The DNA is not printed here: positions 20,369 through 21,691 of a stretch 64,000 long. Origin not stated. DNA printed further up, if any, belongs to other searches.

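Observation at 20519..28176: Class II lanthipeptide gene cluster: LanM + NHLP-leader precursor + C39-ABC exporter + short HlyD partner, with adjacent O-methyltransferase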

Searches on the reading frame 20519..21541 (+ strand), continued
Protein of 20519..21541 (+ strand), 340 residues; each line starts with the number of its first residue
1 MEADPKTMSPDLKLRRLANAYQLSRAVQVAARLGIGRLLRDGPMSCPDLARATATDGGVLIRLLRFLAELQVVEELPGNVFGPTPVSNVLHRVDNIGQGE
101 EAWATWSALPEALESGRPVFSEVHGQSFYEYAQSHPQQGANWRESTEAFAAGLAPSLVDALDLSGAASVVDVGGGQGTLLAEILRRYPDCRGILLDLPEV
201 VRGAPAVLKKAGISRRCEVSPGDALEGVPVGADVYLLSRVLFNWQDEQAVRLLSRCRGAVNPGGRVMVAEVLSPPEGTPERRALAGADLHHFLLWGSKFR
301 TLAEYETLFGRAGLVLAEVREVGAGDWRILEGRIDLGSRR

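Call 75: find_encoding_contigs(protein=P0201, flank=9000, max_places=1)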
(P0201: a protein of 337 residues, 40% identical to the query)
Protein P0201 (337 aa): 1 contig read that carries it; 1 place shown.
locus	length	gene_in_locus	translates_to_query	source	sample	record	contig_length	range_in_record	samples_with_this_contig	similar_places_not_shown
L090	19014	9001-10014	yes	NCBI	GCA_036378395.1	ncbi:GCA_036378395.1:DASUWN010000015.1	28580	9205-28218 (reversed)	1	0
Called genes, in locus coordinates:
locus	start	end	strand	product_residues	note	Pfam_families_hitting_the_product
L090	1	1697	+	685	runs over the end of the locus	?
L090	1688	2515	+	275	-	PF01112:Asparaginase_2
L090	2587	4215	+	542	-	PF02776:TPP_enzyme_N, PF00205:TPP_enzyme_M, PF02775:TPP_enzyme_C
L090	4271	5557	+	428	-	PF02812:ELFV_dehydrog_N, PF00208:ELFV_dehydrog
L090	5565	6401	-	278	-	-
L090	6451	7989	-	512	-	PF02163:Peptidase_M50 (weak)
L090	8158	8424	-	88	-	-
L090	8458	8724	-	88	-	-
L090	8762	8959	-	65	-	-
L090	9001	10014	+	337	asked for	PF08100:Dimerisation, PF13649:Methyltransf_25 (faint), PF00891:Methyltransf_2, PF08242:Methyltransf_12 (weak)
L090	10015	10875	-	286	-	PF12679:ABC2_membrane_2 (weak)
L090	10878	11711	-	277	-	PF00005:ABC_tran, PF13304:AAA_21 (weak)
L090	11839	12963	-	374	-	-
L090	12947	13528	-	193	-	PF04542:Sigma70_r2, PF08281:Sigma70_r4_2, PF04545:Sigma70_r4 (weak)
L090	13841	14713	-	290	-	-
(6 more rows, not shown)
